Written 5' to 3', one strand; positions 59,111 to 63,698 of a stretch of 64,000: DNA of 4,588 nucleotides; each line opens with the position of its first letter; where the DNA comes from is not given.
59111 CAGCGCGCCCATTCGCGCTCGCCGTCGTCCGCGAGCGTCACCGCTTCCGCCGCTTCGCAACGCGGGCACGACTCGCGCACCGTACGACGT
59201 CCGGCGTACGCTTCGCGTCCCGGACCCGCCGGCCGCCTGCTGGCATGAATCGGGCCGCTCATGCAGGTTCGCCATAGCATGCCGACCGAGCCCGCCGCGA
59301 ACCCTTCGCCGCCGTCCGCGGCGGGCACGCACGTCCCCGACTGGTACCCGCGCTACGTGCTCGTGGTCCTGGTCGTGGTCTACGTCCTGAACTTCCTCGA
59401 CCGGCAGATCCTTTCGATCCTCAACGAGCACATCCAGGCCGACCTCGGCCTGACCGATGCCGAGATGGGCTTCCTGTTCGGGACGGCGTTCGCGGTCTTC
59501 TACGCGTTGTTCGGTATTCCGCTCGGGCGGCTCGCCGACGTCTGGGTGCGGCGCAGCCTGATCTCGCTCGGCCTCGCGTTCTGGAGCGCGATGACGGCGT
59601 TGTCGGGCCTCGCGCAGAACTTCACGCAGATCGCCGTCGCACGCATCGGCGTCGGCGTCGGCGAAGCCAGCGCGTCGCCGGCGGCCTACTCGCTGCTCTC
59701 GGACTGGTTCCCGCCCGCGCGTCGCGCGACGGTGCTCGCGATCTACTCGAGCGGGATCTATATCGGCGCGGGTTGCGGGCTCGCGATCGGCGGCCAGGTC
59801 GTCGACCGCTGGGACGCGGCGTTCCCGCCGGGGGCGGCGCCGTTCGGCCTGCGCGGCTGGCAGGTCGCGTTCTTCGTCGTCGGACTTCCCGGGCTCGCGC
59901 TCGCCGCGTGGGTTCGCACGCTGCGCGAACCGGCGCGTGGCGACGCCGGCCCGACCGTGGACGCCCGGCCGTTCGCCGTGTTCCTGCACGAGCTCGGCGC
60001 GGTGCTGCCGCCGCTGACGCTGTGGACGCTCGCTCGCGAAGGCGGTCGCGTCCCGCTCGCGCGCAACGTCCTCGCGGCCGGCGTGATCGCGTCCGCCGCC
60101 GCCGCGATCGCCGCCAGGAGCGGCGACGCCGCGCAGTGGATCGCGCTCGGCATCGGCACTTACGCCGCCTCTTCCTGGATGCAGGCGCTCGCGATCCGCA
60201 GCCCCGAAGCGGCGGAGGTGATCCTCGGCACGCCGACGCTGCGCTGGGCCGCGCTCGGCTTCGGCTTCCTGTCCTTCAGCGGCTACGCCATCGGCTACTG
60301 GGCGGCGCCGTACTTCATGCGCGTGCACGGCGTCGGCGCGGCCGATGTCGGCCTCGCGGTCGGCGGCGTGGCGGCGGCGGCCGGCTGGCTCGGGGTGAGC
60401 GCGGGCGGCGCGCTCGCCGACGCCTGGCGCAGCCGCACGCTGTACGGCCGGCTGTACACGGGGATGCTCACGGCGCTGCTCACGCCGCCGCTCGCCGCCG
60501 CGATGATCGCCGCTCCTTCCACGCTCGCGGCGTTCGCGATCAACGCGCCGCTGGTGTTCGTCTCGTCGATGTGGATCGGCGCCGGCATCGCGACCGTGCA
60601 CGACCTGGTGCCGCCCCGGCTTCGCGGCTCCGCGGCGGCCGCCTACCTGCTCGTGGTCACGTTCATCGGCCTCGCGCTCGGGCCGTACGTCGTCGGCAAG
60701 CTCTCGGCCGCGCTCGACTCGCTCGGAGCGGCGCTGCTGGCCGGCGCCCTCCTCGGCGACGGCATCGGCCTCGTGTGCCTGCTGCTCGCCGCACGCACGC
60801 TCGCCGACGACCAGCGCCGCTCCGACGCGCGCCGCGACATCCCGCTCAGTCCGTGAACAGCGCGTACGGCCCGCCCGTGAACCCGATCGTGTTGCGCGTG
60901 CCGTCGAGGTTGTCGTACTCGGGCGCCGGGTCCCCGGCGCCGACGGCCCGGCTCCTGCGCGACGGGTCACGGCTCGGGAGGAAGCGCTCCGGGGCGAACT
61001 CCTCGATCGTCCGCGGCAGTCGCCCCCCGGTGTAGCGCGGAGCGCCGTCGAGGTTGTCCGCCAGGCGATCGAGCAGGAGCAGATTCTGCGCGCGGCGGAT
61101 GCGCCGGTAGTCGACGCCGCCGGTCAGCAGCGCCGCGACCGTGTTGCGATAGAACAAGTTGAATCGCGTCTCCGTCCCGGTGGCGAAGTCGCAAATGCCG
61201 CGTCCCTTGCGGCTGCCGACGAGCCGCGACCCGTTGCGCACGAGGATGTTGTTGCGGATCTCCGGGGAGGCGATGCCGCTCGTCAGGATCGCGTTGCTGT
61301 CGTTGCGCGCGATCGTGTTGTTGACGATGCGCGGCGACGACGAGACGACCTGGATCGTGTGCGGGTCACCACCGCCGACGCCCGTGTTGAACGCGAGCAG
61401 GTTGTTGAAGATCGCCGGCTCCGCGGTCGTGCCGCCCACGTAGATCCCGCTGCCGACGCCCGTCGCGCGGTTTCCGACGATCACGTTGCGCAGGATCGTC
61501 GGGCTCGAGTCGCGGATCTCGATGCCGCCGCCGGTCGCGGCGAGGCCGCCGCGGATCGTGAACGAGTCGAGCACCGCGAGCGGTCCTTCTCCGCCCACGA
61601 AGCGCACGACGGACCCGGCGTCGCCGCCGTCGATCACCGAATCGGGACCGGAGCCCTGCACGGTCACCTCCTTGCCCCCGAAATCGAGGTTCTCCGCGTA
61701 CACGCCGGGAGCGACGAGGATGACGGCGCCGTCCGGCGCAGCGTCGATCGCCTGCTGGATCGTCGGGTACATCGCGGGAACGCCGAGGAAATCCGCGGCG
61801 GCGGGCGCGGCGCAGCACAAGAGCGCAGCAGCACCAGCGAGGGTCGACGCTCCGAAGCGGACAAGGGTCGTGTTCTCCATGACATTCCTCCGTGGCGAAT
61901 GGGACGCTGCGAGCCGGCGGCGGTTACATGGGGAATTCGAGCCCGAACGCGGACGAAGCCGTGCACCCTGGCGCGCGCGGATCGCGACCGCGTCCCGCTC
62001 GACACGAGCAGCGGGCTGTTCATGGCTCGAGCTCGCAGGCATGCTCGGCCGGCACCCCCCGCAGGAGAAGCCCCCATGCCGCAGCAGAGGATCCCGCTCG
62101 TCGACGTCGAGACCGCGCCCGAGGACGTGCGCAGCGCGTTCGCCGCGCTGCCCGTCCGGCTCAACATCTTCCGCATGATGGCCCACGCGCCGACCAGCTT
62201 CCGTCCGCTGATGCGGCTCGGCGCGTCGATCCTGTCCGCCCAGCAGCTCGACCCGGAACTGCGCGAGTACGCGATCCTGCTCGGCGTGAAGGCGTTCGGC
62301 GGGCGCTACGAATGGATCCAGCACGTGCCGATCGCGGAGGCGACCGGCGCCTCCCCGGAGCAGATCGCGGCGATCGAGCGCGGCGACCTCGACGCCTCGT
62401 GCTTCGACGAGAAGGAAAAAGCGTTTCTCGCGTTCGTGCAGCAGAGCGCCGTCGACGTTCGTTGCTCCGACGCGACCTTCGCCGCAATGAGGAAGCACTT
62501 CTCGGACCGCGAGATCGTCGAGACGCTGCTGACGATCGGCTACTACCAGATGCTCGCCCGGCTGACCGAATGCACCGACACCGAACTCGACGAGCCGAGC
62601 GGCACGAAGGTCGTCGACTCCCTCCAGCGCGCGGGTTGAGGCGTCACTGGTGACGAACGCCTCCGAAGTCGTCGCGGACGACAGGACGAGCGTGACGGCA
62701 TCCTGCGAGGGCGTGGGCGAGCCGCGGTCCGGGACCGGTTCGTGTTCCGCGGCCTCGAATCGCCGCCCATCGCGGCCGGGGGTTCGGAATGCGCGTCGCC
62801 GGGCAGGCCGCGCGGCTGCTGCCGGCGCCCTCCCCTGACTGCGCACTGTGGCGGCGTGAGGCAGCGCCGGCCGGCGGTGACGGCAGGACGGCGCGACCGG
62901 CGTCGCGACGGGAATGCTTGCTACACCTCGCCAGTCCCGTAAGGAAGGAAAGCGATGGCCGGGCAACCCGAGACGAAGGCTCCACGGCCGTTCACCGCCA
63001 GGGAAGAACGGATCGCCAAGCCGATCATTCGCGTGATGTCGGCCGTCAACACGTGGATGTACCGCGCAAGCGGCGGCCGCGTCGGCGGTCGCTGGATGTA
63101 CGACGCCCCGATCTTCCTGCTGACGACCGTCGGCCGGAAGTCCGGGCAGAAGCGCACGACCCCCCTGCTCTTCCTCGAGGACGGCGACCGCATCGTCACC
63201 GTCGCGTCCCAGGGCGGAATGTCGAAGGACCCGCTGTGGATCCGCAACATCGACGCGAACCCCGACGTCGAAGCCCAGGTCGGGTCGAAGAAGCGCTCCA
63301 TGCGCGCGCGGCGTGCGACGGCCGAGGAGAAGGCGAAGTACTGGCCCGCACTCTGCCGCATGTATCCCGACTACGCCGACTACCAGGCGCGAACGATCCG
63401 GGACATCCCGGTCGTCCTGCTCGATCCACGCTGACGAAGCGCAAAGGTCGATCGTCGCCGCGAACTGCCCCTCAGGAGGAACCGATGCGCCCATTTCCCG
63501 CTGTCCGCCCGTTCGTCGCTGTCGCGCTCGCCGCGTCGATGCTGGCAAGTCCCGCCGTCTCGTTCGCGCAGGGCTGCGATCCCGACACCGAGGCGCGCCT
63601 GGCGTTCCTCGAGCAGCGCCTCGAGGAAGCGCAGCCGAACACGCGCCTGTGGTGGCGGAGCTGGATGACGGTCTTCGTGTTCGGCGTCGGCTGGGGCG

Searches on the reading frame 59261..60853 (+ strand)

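Call 32: search_protein_families(library=ncbifam, proteins=[window:59261-60853:+], max_evalue=1e-25)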
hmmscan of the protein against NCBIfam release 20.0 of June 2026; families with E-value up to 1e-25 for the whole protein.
window:59261-60853:+ (531 aa): 1 family
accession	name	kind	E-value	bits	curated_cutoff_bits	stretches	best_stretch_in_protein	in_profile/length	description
TIGR00893.1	2A0114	subfamily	4.1e-34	118.2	395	1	39-222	1-170/399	D-galactonate transporter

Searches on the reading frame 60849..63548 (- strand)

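Call 52: search_protein_families(library=pfam, proteins=[window:60849-63548:-], max_evalue=0.000001)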
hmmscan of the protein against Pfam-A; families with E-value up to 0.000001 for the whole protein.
window:60849-63548:- (900 aa): 1 family
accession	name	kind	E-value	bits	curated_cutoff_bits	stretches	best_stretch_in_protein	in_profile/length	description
PF13229.12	Beta_helix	-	3.4e-07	30.5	25.9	1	667-792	43-149/158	Right handed beta helix region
